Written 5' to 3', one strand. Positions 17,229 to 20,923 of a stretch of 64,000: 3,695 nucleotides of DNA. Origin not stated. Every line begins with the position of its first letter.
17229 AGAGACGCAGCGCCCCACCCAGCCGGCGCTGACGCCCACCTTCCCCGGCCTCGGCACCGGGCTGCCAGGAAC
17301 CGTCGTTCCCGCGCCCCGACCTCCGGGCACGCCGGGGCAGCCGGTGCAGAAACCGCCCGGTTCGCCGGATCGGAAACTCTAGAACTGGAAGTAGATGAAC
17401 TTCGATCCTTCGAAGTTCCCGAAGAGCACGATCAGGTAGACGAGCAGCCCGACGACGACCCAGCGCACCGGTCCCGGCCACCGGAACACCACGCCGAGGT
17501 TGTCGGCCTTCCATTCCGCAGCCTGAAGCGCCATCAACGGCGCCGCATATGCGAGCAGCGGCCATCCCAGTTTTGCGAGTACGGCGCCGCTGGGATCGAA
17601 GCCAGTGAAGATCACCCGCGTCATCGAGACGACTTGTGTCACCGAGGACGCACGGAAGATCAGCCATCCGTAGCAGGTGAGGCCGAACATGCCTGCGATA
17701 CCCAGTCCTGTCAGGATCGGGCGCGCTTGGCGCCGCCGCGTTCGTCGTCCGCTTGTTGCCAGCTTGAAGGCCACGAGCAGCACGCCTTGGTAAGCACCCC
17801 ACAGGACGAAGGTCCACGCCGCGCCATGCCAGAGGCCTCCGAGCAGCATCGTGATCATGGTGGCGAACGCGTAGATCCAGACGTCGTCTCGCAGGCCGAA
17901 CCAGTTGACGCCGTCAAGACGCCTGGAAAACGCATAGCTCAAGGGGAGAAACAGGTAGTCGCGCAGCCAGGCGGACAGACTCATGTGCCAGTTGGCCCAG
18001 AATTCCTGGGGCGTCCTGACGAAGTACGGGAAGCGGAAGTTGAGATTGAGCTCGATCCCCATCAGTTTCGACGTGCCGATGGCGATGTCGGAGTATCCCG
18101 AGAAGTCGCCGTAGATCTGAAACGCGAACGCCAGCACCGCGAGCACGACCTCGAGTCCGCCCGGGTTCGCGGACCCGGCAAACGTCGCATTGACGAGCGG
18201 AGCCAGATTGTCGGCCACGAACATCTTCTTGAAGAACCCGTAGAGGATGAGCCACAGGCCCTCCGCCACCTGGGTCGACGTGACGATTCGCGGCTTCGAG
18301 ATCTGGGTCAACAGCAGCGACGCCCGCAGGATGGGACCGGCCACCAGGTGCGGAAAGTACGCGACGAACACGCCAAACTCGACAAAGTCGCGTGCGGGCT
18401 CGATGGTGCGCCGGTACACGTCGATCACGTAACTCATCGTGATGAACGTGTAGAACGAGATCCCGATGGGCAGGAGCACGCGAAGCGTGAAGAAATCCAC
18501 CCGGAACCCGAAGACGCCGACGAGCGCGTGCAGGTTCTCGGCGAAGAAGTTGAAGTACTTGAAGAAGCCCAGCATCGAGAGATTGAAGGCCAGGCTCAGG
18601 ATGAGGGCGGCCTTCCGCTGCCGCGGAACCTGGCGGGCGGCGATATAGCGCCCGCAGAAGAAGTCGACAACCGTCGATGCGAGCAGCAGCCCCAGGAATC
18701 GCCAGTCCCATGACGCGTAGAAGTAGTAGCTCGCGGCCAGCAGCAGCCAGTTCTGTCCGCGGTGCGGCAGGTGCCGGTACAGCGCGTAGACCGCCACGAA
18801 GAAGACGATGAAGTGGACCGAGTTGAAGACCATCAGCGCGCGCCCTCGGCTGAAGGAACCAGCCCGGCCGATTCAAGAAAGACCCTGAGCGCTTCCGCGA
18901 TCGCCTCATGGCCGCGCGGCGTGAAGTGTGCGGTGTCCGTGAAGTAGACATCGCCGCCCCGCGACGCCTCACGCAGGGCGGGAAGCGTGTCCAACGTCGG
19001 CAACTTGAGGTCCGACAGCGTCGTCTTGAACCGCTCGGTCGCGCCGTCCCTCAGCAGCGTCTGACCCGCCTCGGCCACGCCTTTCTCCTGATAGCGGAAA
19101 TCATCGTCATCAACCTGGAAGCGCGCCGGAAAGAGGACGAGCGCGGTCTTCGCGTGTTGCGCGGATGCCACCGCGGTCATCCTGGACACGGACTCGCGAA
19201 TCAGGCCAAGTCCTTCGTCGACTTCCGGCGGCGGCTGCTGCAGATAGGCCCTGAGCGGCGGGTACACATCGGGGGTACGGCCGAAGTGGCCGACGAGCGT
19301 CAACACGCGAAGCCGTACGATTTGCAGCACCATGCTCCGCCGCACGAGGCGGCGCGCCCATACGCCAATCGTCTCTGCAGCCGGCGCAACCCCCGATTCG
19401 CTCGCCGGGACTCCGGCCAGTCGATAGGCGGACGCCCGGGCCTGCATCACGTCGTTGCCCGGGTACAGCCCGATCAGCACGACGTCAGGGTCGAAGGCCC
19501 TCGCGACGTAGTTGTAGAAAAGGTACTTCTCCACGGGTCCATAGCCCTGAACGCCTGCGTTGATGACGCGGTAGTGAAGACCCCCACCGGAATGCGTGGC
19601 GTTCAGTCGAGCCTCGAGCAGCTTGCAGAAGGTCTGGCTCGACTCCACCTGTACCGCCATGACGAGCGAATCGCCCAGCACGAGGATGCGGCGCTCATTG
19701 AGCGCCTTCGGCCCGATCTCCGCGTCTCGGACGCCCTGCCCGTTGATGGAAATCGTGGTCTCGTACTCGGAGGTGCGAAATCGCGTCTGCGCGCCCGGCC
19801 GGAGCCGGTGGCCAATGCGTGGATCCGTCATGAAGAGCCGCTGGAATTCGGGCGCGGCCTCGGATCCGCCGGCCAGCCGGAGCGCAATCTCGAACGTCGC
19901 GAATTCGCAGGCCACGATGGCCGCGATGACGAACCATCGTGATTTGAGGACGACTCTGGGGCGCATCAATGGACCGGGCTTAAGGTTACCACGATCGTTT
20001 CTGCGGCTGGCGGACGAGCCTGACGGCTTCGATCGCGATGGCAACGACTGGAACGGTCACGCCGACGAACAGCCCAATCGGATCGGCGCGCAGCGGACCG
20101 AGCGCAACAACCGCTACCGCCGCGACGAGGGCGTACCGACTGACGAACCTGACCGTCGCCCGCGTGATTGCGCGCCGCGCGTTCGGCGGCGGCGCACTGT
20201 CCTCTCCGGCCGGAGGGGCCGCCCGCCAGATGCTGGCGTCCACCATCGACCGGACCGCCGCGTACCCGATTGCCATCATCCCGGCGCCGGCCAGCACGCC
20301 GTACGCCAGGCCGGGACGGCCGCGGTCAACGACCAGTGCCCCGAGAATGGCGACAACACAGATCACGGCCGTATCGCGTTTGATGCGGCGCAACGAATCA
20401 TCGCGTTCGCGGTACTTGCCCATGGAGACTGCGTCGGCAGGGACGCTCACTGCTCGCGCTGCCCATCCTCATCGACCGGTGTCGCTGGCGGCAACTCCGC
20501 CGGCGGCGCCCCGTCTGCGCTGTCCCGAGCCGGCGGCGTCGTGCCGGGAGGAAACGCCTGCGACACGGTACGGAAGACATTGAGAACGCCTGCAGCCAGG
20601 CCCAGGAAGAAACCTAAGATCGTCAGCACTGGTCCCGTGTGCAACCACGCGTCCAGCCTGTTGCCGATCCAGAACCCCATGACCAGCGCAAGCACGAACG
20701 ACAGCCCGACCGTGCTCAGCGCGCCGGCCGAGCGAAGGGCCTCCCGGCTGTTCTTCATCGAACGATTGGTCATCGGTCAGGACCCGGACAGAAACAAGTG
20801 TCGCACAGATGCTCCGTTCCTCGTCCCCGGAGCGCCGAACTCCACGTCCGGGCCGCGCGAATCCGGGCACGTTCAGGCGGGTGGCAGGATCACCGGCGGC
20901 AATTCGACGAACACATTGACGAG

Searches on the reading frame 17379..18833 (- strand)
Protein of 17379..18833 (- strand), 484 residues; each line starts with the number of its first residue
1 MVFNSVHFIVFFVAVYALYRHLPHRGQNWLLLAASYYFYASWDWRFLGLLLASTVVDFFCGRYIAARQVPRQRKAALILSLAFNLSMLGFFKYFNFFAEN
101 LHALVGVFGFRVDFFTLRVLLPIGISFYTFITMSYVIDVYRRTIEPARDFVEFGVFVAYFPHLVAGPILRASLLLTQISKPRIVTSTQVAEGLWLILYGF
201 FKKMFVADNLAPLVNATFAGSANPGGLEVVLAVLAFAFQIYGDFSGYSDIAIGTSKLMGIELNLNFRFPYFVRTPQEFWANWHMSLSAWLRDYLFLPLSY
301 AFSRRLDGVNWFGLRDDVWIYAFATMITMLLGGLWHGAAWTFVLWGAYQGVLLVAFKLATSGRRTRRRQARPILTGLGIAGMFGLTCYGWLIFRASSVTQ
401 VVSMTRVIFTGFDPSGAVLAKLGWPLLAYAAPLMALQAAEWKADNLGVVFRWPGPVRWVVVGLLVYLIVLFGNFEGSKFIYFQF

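Call 24: search_protein_families(library=pfam, proteins=[window:17379-18833:-], max_evalue=0.00001)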
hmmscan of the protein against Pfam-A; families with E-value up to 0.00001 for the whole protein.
window:17379-18833:- (484 aa): 1 family
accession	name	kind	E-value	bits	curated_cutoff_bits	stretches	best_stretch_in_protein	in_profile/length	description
PF03062.24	MBOAT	-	2.8e-14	53.6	27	1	149-373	80-314/337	MBOAT, membrane-bound O-acyltransferase family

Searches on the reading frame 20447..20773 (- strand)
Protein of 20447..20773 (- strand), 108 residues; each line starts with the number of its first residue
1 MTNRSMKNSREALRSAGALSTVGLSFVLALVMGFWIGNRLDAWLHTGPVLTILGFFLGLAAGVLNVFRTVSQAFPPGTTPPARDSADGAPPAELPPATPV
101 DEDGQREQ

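Call 24: search_protein_families(library=pfam, proteins=[window:20447-20773:-], max_evalue=0.00001)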
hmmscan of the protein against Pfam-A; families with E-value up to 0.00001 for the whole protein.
window:20447-20773:- (108 aa): 1 family
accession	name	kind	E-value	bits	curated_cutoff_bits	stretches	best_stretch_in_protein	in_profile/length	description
PF09527.15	ATPase_gene1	-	3.7e-16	59.4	26.6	1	18-69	3-54/54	Putative F0F1-ATPase subunit Ca2+/Mg2+ transporter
